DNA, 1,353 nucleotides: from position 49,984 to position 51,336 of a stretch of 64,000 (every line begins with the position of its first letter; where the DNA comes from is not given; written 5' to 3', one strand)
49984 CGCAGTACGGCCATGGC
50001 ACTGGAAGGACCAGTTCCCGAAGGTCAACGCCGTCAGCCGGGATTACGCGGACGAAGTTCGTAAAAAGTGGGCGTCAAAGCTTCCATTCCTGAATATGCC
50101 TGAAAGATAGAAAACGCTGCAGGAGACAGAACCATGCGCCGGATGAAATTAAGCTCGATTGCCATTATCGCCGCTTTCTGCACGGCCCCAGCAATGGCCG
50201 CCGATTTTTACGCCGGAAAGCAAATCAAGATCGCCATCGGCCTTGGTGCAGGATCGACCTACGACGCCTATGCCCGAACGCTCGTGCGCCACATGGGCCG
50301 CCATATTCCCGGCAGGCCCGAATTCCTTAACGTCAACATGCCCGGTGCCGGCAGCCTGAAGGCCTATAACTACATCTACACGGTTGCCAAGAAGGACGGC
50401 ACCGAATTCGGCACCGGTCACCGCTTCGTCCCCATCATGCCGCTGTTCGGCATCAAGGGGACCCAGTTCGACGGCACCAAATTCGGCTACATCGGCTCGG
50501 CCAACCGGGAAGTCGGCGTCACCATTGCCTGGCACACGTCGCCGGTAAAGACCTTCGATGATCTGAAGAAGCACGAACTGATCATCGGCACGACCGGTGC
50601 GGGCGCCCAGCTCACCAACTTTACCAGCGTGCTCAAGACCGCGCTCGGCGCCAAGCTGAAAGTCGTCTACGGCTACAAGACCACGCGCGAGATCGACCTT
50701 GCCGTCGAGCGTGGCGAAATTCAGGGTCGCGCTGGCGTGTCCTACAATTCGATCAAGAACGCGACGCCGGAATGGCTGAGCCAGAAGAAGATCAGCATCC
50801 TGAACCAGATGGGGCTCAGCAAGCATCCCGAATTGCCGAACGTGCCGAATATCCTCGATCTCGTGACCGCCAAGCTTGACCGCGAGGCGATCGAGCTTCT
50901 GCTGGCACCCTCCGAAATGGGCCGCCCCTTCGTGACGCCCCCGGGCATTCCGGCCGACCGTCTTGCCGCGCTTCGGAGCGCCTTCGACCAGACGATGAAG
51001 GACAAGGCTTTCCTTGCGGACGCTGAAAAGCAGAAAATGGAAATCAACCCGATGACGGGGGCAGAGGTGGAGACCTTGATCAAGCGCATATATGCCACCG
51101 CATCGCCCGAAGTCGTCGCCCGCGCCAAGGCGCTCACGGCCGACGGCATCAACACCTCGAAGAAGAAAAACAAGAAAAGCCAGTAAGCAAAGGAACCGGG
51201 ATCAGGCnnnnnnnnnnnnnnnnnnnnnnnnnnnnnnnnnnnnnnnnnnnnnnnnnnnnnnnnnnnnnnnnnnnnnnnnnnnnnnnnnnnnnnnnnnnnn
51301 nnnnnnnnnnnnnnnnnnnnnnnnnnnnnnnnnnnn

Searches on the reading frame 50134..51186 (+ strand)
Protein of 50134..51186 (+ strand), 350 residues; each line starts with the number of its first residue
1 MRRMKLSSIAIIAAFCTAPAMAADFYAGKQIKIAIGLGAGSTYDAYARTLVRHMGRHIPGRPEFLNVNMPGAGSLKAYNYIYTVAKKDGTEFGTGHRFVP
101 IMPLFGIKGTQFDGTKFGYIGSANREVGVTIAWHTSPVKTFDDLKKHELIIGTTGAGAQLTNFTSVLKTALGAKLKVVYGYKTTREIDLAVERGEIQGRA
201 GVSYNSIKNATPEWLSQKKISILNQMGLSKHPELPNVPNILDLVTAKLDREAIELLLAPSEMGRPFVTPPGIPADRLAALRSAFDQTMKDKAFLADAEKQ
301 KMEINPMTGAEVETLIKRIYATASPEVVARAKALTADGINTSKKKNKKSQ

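Call 8: search_protein_families(library=pfam, proteins=[window:50134-51186:+], max_evalue=0.01)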
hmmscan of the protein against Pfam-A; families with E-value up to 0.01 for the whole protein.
window:50134-51186:+ (350 aa): 0 families

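Call 9: search_protein_families(library=ncbifam, proteins=[window:50134-51186:+], max_evalue=0.01)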
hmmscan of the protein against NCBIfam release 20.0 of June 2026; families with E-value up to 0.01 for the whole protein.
window:50134-51186:+ (350 aa): 0 families

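Call 61: find_homologous_proteins(query=window:50134-51186:+, max_evalue=1e-40)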
Query window:50134-51186:+ (350 aa): 3458 proteins with E <= 1e-40 among 8000 candidates; the best 120 are listed.
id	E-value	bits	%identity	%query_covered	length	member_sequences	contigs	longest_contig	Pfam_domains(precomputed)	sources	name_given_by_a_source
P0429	4.1e-226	767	99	100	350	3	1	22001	-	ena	-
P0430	1.3e-218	743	95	100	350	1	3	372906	-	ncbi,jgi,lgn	jgi:tripartite-type tricarboxylate transporter receptor subunit TctC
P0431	4.8e-216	734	93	100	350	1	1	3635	-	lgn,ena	-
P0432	1.1e-191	654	88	93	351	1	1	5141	-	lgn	-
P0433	7.5e-188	642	81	97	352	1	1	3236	-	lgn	-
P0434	2.9e-180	617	81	91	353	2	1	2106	-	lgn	-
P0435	5.1e-180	616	83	91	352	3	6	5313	-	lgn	-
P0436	1.6e-177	608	75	99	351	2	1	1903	-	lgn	-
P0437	1.8e-173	594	80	93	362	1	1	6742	-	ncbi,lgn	ncbi:MAG: Bug family tripartite tricarboxylate transporter substrate binding protein [Alphaproteobac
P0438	3.0e-173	594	77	98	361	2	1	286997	-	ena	-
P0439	2.0e-171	588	80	90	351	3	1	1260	-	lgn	-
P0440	1.1e-169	582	79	91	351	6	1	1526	-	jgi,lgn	-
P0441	3.8e-166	570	76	93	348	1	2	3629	-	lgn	-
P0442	3.4e-159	547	74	90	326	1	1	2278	-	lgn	-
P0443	7.4e-150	517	67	97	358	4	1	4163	PF03401.19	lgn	-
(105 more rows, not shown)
